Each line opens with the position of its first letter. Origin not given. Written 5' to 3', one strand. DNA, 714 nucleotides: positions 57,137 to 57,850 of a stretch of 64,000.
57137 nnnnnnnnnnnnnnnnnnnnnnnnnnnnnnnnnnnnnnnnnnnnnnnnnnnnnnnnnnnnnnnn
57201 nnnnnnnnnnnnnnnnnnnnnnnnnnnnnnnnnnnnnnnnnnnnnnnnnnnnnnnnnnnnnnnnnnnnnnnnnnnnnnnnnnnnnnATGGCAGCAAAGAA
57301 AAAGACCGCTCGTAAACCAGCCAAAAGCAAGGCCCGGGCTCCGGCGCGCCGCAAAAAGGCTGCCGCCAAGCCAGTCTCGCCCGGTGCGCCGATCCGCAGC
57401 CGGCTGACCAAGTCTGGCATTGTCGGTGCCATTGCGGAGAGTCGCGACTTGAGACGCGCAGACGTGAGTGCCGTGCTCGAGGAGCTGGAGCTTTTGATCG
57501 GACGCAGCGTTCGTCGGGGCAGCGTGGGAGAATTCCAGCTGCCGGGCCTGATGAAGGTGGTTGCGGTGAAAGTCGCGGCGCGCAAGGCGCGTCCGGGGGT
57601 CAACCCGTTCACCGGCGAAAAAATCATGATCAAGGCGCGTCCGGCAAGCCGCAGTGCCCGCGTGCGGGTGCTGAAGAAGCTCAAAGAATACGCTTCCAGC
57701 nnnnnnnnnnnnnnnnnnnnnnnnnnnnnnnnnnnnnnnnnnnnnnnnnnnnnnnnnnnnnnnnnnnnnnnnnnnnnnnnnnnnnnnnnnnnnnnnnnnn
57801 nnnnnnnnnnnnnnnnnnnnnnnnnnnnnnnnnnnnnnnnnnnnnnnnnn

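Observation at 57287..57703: HU-fold protein with histone-H1-like KAAKK N-terminal tail immediately after the alpha operon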

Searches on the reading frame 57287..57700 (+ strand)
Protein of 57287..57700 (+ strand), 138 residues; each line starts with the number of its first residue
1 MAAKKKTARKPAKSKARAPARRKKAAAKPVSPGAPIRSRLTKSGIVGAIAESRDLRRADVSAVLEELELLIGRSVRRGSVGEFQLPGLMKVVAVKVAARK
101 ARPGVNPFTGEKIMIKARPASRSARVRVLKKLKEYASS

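Call 4: search_protein_families(library=pfam, proteins=[window:57287-57700:+], max_evalue=0.01)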
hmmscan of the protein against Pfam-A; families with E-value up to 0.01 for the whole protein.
window:57287-57700:+ (138 aa): 1 family
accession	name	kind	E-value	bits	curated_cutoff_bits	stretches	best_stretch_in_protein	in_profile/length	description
PF00216.26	Bac_DNA_binding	-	6e-13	49.3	22.4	1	40-134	1-87/90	Bacterial DNA-binding protein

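Call 5: search_protein_families(library=ncbifam, proteins=[window:57287-57700:+], max_evalue=0.01)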
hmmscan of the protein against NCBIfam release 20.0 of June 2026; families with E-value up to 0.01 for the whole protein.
window:57287-57700:+ (138 aa): 3 families
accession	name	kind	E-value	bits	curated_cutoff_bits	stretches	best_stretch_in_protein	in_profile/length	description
NF001401.0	PRK00285.1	equivalog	1.7e-05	24.9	111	1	39-120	5-81/103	integration host factor subunit alpha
NF008023.0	PRK10753.1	equivalog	8.9e-05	22.8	162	1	42-118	3-74/90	nucleoid-associated protein HU-alpha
NF007945.0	PRK10664.1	equivalog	0.0013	19.2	157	1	41-131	2-84/90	nucleoid-associated protein HU-beta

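Call 6: search_solved_structures(query=window:57287-57700:+, max_evalue=0.01, show_alignments=3)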
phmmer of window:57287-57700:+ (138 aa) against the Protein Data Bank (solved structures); distinct sequences matched with E-value up to 0.01: 15.
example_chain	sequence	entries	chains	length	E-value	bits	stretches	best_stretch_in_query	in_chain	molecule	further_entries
9js5_A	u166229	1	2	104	1e-08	38.8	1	39-133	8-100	Viral histone-like protein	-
6lmh_A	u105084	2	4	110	1.2e-08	38.6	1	39-133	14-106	pA104R | A104R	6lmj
5eka_A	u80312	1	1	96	8.8e-06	29.4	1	38-119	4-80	DNA-binding protein HU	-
1exe_A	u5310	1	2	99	9.7e-05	26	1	41-117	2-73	TRANSCRIPTION FACTOR 1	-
1wtu_A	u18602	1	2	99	0.00018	25.1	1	41-117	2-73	TRANSCRIPTION FACTOR 1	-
4yf0_A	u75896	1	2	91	0.0013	22.3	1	40-120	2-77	DNA-binding protein HU-alpha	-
5fbm_A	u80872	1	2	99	0.0013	22.3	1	42-122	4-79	DNA-binding protein HU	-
4yfh_A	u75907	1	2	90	0.0018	21.9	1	41-120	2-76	DNA-binding protein HU-alpha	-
6oaj_A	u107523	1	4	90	0.002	21.8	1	41-120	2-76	DNA-binding protein HU-alpha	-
4yey_A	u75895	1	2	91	0.0031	21.2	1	41-120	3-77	DNA-binding protein HU-alpha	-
8hd5_A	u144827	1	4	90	0.0031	21.2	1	41-128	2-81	DNA-binding protein HU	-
6o8q_A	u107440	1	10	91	0.0033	21.1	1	41-120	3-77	DNA-binding protein HU-alpha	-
4qjn_A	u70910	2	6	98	0.0035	21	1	41-130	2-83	DNA-binding protein HU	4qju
1mul_A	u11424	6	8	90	0.0038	20.9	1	41-120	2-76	DNA binding protein HU-alpha | DNA-binding protein HU-alpha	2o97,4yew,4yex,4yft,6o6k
1hue_A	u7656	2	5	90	0.0047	20.6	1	41-123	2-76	HU PROTEIN | PROTEIN HU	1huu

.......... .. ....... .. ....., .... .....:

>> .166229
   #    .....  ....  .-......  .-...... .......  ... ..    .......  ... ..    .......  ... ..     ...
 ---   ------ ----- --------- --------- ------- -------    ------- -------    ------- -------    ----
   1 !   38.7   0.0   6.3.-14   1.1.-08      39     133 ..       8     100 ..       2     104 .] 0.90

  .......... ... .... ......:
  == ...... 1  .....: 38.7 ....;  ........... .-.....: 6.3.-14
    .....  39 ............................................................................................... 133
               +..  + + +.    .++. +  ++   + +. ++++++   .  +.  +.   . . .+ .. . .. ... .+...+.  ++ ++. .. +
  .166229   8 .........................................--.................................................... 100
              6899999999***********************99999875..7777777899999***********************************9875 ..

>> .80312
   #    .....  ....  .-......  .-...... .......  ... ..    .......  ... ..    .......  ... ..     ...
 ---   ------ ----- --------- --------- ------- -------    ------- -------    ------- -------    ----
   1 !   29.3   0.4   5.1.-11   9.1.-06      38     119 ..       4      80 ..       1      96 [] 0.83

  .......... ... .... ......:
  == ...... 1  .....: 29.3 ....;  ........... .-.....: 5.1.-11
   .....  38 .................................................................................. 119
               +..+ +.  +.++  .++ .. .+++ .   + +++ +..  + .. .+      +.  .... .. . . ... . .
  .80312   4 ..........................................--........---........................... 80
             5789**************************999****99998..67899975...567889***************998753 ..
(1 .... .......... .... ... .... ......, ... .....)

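Call 7: find_homologous_proteins(query=window:57287-57700:+, max_evalue=0.001)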
Query window:57287-57700:+ (138 aa): 1714 proteins with E <= 0.001 among 1935 candidates; the best 120 are listed.
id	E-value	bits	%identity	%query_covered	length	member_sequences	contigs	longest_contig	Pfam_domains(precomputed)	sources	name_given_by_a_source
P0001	3.5e-73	261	100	100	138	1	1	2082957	PF00216.27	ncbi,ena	-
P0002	5.6e-51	190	82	80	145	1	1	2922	PF00216.27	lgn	-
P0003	3.2e-39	152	72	75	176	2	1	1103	PF00216.27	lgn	-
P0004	3.5e-39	152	68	96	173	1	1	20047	PF07382.17,PF00216.27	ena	-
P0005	5.1e-38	148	57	99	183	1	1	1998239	PF00216.27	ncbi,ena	-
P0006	9.1e-38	147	66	96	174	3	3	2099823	PF07382.17,PF00216.27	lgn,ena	-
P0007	3.4e-36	142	71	76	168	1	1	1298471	PF00216.27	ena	-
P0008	3.2e-35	139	56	100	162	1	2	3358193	PF00216.27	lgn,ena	-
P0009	1.6e-33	133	61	75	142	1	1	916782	PF00216.27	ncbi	ncbi:MAG: hypothetical protein Hals2KO_14350 [Halioglobus sp.]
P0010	1.1e-32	131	57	75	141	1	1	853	PF00216.27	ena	-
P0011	1.5e-32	130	60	75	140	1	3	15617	PF00216.27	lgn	-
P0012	2.0e-32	130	60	75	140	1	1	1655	PF00216.27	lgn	-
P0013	4.6e-32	129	59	75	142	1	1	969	PF00216.27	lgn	-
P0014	4.7e-32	129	59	75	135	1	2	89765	PF00216.27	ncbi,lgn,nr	ncbi:MAG: integration host factor [Gammaproteobacteria bacterium]|nr:MAG: integration host factor [G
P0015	5.7e-32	128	58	75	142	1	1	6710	PF00216.27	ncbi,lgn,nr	ncbi:MAG: HU family DNA-binding protein [Halioglobus sp.]|nr:HU family DNA-binding protein [Halioglo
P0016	1.3e-31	127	59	75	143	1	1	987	PF00216.27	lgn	-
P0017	1.5e-31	127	59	75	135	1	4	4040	PF00216.27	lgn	-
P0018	2.2e-31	127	59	75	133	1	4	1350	PF00216.27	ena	-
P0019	3.2e-31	126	58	75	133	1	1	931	PF00216.27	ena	-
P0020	3.6e-31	126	59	75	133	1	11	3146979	PF00216.27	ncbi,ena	-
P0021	3.7e-31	126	61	75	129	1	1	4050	PF00216.27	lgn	-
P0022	4.0e-31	126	59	75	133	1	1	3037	PF00216.27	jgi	-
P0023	4.5e-31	126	57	75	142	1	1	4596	PF00216.27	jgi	-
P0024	6.3e-31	125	57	75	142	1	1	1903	PF00216.27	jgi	-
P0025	7.7e-31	125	61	72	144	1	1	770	PF00216.27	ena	-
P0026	1.1e-30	124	56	77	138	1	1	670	PF00216.27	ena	-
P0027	1.3e-30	124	58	75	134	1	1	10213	PF00216.27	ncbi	-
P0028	1.4e-30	124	60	73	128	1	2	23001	PF00216.27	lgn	-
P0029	1.9e-30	123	58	75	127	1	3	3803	PF00216.27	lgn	-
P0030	2.4e-30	123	59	75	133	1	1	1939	PF00216.27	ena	-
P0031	3.0e-30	123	58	75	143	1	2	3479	PF00216.27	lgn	-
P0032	3.3e-30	123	58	75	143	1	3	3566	PF00216.27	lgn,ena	-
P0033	5.4e-30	122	59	75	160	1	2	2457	PF00216.27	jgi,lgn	-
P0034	5.6e-30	122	58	77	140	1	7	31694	PF00216.27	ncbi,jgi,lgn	ncbi:MAG: nucleoid DNA-binding protein [Bacteroidia bacterium]|jgi:nucleoid DNA-binding protein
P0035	5.9e-30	122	58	73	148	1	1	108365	PF00216.27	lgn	-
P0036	6.6e-30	122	56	75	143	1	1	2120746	PF00216.27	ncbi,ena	-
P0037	7.4e-30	122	61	75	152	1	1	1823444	PF00216.27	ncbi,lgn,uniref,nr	ncbi:nucleoid DNA-binding protein [Litorivivens lipolytica]|uniref:Viral histone-like protein n=1 Ta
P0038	7.7e-30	122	58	73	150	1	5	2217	PF00216.27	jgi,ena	-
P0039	1.5e-29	121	61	75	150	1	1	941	PF00216.27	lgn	-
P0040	1.7e-29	120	61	75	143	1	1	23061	PF00216.27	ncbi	-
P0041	1.8e-29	120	54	83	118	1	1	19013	PF00216.27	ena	-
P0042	1.8e-29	120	54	75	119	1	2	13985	PF00216.27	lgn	-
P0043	1.8e-29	120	57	75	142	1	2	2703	PF00216.27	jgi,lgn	jgi:nucleoid DNA-binding protein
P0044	2.3e-29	120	56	75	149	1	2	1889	PF00216.27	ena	-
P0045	2.5e-29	120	55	75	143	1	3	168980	PF00216.27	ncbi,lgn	ncbi:MAG: HU family DNA-binding protein [Parahaliea sp.]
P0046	2.6e-29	120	56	75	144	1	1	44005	PF00216.27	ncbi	-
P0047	3.7e-29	119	60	73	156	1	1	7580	PF00216.27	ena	-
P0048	5.3e-29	119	61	75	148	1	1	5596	PF00216.27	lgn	-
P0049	5.5e-29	119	59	74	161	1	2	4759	PF00216.27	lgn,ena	-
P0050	7.3e-29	118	55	75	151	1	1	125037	PF00216.27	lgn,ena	-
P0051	7.5e-29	118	60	75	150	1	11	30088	PF00216.27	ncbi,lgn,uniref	ncbi:HU family DNA-binding protein [Litorivivens sp.]|uniref:HU family DNA-binding protein n=3 Tax=L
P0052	7.7e-29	118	61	75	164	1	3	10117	PF00216.27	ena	-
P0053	8.2e-29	118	56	75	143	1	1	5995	PF00216.27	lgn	-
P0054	8.8e-29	118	60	75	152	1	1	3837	PF00216.27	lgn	-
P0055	9.0e-29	118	57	75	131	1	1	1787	PF00216.27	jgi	-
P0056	9.7e-29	118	57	74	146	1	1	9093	PF00216.27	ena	-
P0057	9.7e-29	118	58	74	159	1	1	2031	PF00216.27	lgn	-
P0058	1.2e-28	118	55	75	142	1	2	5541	PF00216.27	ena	-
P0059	1.5e-28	117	55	75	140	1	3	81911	PF00216.27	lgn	-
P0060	1.7e-28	117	61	74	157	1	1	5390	PF00216.27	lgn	-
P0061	2.0e-28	117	58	75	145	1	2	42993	PF00216.27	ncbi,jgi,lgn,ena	ncbi:MAG: HU family DNA-binding protein [Spongiibacteraceae bacterium]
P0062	2.3e-28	117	56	75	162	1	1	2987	PF00216.27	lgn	-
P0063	3.0e-28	116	55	75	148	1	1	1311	PF00216.27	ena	-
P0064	3.6e-28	116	57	73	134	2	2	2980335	PF00216.27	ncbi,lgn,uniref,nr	ncbi:Uncharacterised protein [Zhongshania aliphaticivorans]|uniref:Viral histone-like protein n=1 Ta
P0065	3.7e-28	116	61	75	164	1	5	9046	PF00216.27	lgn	-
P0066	3.8e-28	116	61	72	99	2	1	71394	PF00216.27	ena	-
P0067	4.0e-28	116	55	73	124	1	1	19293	PF00216.27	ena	-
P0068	4.4e-28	116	55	73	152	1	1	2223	PF00216.27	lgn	-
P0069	4.6e-28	116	57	75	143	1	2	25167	PF00216.27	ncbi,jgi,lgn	ncbi:MAG: nucleoid DNA-binding protein [Pseudohongiellaceae bacterium]|jgi:nucleoid DNA-binding prot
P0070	5.3e-28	116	58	75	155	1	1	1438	PF00216.27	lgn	-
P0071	5.3e-28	116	60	75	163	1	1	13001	PF00216.27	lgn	-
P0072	5.7e-28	116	60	75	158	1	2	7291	PF00216.27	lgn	-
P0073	6.1e-28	115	54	75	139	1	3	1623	PF00216.27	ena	-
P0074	7.5e-28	115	55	73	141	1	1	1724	PF00216.27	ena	-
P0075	7.8e-28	115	61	75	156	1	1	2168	PF00216.27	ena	-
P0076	8.3e-28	115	55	75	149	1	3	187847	PF00216.27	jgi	jgi:nucleoid DNA-binding protein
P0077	9.1e-28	115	62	72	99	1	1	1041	PF00216.27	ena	-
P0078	9.2e-28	115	57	75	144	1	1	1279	PF00216.27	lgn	-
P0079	1.0e-27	115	61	75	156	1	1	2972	PF00216.27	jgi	-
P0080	1.0e-27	115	54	75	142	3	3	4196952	PF00216.27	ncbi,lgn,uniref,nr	ncbi:HU family DNA-binding protein [Microbulbifer elongatus]|uniref:Viral histone-like protein n=1 T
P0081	1.1e-27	115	57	75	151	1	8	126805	PF00216.27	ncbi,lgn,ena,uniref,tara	ncbi:HU family DNA-binding protein [Dasania marina]|uniref:HU family DNA-binding protein n=1 Tax=Das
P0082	1.1e-27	115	57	75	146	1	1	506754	PF00216.27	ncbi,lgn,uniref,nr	ncbi:HU family DNA-binding protein [Dasania marina]|uniref:HU family DNA-binding protein n=1 Tax=Das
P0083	1.4e-27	114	57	75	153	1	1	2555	PF00216.27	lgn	-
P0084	1.7e-27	114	58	75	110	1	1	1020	PF00216.27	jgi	-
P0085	1.8e-27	114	62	72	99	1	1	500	PF00216.27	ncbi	-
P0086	1.8e-27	114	58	75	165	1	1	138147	PF00216.27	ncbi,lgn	-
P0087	2.1e-27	114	58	75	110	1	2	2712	PF00216.27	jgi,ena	jgi:nucleoid DNA-binding protein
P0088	2.1e-27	114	54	75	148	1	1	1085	PF07382.17,PF00216.27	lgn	-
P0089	2.1e-27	114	55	75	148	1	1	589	PF00216.27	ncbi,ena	-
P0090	2.3e-27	114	57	72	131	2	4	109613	PF00216.27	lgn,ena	-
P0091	2.4e-27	114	54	75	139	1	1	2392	PF00216.27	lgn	-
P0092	3.2e-27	113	60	75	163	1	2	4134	PF00216.27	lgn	-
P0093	3.3e-27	113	55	75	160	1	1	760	PF00216.27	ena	-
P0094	3.3e-27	113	58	74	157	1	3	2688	PF00216.27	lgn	-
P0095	3.4e-27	113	55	75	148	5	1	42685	PF00216.27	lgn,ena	-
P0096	3.4e-27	113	55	75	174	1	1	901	PF07382.17,PF00216.27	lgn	-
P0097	3.9e-27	113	52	93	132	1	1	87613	PF00216.27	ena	-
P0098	4.1e-27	113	54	75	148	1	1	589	PF00216.27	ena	-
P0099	4.3e-27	113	57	75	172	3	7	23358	PF07382.17,PF00216.27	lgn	-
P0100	4.4e-27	113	54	75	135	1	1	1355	PF00216.27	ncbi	-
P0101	4.4e-27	113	59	75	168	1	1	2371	PF00216.27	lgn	-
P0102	4.5e-27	113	52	83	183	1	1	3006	PF00216.27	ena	-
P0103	4.6e-27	113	57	73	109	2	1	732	PF00216.27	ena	-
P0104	4.8e-27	113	53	75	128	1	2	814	PF00216.27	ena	-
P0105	4.8e-27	113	57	75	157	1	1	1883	PF00216.27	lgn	-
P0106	4.9e-27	113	57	73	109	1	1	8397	PF00216.27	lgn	-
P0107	5.3e-27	112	55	76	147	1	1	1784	PF00216.27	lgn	-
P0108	5.8e-27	112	57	75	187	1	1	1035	PF07382.17,PF00216.27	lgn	-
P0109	6.0e-27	112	48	81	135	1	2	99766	PF00216.27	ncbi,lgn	-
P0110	6.0e-27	112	54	75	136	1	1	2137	PF00216.27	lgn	-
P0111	6.5e-27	112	55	74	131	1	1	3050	PF00216.27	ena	-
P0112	6.9e-27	112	57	75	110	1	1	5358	PF00216.27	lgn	-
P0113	7.3e-27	112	54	75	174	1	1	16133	PF00216.27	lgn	-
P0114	7.3e-27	112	57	75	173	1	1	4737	PF07382.17,PF00216.27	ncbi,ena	-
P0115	7.5e-27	112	57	75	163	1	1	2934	PF00216.27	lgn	-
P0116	7.6e-27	112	55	74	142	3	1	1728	PF00216.27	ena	-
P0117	8.2e-27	112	58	75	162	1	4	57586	PF00216.27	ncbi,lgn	-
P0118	8.9e-27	112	54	75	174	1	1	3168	PF07382.17,PF00216.27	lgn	-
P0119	8.9e-27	112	57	74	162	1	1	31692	PF00216.27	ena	-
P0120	1.0e-26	111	49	75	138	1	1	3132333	PF00216.27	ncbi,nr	ncbi:HU family DNA-binding protein [Porticoccaceae bacterium LTM1]|nr:HU family DNA-binding protein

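Call 9: find_encoding_contigs(protein=P0001, flank=6000, max_places=3)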
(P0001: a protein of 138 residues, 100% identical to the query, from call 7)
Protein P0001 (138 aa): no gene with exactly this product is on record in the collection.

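Call 10: find_encoding_contigs(protein=P0005, flank=6000, max_places=3)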
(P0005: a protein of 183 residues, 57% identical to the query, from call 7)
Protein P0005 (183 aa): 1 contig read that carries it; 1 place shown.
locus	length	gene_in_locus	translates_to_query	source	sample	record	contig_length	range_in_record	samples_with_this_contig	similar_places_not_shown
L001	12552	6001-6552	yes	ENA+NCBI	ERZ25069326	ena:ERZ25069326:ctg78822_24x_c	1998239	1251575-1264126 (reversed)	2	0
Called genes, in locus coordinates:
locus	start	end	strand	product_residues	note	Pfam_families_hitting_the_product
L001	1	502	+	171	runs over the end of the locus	PF00333:Ribosomal_S5, PF03719:Ribosomal_S5_C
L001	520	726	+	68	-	PF00327:Ribosomal_L30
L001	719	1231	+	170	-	PF00828:Ribosomal_L27A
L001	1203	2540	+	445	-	PF00344:SecY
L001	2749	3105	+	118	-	PF00416:Ribosomal_S13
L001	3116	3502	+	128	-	PF00411:Ribosomal_S11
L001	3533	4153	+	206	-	PF00163:Ribosomal_S4, PF01479:S4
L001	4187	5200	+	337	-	PF01193:RNA_pol_L, PF01000:RNA_pol_A_bac, PF03118:RNA_pol_A_CTD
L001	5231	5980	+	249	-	PF01196:Ribosomal_L17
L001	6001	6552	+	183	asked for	PF00216:Bac_DNA_binding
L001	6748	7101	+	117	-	PF09723:Zn_ribbon_8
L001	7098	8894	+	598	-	PF01336:tRNA_anti-codon, PF00152:tRNA-synt_2, PF01409:tRNA-synt_2d (faint), PF02938:GAD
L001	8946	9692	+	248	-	PF20772:TACO1_YebC_N, PF01709:Transcrip_reg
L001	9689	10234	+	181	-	PF02075:RuvC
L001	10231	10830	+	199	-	PF01330:RuvA_N, PF14520:HHH_5, PF07499:RuvA_C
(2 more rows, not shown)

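Call 11: find_encoding_contigs(protein=P0008, flank=6000, max_places=3)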
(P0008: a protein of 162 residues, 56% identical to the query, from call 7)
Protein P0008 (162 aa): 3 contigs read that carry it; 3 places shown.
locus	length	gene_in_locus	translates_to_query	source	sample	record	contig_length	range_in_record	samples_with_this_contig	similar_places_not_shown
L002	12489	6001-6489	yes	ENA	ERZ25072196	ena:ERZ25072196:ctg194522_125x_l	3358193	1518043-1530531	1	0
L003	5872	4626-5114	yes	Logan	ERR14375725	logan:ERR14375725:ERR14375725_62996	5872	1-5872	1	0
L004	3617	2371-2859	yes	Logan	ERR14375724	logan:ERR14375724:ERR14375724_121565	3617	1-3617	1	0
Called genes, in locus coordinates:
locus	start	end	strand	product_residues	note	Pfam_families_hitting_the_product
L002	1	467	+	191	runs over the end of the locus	PF00333:Ribosomal_S5, PF03719:Ribosomal_S5_C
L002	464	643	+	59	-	PF00327:Ribosomal_L30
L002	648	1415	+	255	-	-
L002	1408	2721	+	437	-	PF00344:SecY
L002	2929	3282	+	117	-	PF00416:Ribosomal_S13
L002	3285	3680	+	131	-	PF00411:Ribosomal_S11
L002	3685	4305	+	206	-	PF00163:Ribosomal_S4, PF01479:S4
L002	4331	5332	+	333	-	PF01193:RNA_pol_L, PF01000:RNA_pol_A_bac, PF03118:RNA_pol_A_CTD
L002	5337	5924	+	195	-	PF01196:Ribosomal_L17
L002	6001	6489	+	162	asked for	PF00216:Bac_DNA_binding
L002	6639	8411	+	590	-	PF01336:tRNA_anti-codon, PF00152:tRNA-synt_2, PF01409:tRNA-synt_2d (faint), PF02938:GAD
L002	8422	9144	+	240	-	PF20772:TACO1_YebC_N, PF01709:Transcrip_reg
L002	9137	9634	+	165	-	PF02075:RuvC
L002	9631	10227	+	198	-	PF01330:RuvA_N, PF14520:HHH_5, PF07499:RuvA_C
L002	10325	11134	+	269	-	PF01555:N6_N4_Mtase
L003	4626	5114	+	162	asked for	PF00216:Bac_DNA_binding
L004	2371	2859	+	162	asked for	PF00216:Bac_DNA_binding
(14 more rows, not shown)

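Call 13: find_related_loci(query=A1, collection=genome_contigs, flank=4000)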
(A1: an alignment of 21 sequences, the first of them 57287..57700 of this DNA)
Query A1 (138 aa) in genome_contigs; peptide patterns used: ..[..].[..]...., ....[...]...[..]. (x = any residue, [..] = any of these).
599 stretches matched a pattern (row limit reached: there are more); 595 encode a relative of the query (tblastn E <= 1e-3); the best 80 are kept; 80 distinct loci.
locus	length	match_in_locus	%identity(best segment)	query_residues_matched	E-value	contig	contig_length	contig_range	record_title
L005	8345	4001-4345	55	24-138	5e-35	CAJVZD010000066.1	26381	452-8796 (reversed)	MAG TPA_asm: uncultured Cellvibrionales bacterium isolate SRR5469033_bin.38_MetaBAT_v2.12.1_MAG genome assembly, contig:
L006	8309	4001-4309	56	36-138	1e-34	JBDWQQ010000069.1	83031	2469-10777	MAG: Halioglobus sp. isolate LC.107.M.D6_472_47 LC_107_M_D6_472_47_000000000069, whole genome shotgun sequence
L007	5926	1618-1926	58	36-138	2e-34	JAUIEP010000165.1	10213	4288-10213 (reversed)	MAG: Gammaproteobacteria bacterium isolate 8_bin.35 NODE_6030_length_10213_cov_1.973924, whole genome shotgun sequence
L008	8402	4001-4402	48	1-138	3e-34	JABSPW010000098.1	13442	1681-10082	MAG: Halioglobus sp. isolate DT_44 DT-Halioglobus-1_scaffold_101, whole genome shotgun sequence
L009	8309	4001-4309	56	36-138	1e-33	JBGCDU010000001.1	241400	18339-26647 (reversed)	MAG: Congregibacter sp. isolate SGMAG-65 contig1, whole genome shotgun sequence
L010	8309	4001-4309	54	36-138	1e-32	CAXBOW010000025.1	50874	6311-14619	MAG TPA_asm: uncultured Haliea sp. isolate ERR2762188_binner12_Refined_25 genome assembly, contig: ERZ3421808.1032, whol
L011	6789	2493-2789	56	40-138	1e-32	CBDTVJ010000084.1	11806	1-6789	MAG TPA_asm: uncultured Halieaceae bacterium isolate SRR7614707_concoct_60 genome assembly, contig: ERZ23877653.2505, wh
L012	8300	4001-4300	54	36-135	3e-32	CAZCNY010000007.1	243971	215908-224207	MAG TPA_asm: uncultured Verrucomicrobiaceae bacterium isolate SRP263991_co5_291 genome assembly, contig: NODE_61_length_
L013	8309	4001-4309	55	36-138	3e-32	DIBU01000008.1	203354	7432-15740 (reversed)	MAG TPA_asm: Halieaceae bacterium UBA5044 UBA5044_contig_492, whole genome shotgun sequence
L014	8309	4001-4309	55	36-138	4e-32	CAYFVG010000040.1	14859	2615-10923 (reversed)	MAG TPA_asm: uncultured Alteromonadaceae bacterium isolate ERP107533_co1_175 genome assembly, contig: NODE_3504_length_1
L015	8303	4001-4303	55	36-136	6e-32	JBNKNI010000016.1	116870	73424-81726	MAG: Reinekea sp. isolate G2.bin.2.strict NODE_16_length_116870_cov_9.166851, whole genome shotgun sequence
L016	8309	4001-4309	50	36-138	8e-32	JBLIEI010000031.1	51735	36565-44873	MAG: Halieaceae bacterium isolate 3300053697_71 Ga0535652_0000686, whole genome shotgun sequence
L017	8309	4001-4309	50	36-138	1e-31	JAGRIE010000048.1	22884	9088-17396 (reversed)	MAG: Halioglobus sp. isolate HKST-UBA215 NODE_48_length_22884_cov_9.746613, whole genome shotgun sequence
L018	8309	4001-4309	51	36-138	3e-31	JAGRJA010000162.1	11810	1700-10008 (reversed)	MAG: Pseudomonadales bacterium isolate HKST-UBA235 k127_1422247, whole genome shotgun sequence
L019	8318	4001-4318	49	33-138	2e-31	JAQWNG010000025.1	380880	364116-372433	MAG: Halioglobus sp. isolate cluster2_bin.173 k141_1691988, whole genome shotgun sequence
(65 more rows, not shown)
